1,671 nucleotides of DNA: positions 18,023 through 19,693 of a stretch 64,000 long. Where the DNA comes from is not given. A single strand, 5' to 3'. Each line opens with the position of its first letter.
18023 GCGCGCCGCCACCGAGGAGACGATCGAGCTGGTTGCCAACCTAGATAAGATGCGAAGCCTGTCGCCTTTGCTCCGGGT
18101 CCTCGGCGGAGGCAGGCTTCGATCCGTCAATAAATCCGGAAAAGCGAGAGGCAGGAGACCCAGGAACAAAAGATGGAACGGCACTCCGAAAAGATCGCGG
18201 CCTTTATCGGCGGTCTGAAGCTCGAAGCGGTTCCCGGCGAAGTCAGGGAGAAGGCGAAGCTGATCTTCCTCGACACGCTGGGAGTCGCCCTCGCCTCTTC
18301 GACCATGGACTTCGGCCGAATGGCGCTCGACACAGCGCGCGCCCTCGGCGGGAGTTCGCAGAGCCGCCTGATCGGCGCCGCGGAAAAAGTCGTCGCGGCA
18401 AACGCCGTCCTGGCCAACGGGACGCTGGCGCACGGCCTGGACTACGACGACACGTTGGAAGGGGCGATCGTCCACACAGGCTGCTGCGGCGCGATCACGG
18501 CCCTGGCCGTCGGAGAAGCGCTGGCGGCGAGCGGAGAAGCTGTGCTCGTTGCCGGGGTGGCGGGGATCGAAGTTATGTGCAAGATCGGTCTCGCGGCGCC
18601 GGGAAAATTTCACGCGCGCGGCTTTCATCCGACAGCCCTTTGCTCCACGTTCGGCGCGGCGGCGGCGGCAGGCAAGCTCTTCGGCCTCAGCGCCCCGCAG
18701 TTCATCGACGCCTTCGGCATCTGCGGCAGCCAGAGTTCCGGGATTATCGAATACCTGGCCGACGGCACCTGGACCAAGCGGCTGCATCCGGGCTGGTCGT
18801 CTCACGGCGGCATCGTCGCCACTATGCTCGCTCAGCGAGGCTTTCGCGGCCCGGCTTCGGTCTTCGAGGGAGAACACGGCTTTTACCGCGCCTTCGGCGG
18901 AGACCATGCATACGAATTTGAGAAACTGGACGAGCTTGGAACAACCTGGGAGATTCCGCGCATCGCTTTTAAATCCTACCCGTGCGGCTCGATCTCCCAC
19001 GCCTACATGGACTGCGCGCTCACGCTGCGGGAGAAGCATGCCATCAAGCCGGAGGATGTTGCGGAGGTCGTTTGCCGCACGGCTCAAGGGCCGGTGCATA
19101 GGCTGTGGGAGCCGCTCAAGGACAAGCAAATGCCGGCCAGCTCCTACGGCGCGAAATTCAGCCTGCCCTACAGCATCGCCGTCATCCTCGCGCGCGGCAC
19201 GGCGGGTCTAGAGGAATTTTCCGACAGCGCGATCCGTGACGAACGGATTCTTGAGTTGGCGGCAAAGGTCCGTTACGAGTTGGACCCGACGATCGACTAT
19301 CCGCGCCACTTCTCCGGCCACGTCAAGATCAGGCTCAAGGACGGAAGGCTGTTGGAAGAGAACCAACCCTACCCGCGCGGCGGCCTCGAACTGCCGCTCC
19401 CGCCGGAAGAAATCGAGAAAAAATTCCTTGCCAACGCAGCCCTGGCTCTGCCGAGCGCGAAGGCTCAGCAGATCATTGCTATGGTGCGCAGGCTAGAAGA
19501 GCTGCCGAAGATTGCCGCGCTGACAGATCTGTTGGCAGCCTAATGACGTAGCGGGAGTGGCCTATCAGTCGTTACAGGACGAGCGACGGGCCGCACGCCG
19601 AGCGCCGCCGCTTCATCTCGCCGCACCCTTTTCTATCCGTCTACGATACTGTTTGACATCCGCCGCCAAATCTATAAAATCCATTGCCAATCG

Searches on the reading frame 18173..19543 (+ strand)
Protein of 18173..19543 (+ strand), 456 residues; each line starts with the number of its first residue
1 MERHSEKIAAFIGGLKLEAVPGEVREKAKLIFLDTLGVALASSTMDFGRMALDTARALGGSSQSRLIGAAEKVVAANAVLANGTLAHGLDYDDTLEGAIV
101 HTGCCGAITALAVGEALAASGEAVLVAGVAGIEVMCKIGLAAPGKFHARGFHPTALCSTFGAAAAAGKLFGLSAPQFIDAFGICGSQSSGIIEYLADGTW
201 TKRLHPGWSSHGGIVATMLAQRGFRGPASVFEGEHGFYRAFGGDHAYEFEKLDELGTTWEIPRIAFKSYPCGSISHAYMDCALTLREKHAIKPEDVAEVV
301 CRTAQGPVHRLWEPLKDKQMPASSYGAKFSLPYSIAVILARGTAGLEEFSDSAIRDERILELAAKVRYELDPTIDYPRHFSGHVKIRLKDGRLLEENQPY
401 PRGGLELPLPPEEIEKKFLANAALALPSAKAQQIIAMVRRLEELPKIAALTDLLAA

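Call 20: search_protein_families(library=pfam, proteins=[window:18173-19543:+], max_evalue=0.00001)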
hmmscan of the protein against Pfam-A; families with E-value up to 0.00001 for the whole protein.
window:18173-19543:+ (456 aa): 2 families
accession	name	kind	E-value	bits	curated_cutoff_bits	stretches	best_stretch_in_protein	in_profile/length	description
PF03972.19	MmgE_PrpD_N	-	2e-64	217.6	32.1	1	6-249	1-243/244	MmgE/PrpD N-terminal domain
PF19305.4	MmgE_PrpD_C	-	1.4e-39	136.1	32.1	1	269-442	1-172/173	MmgE/PrpD C-terminal domain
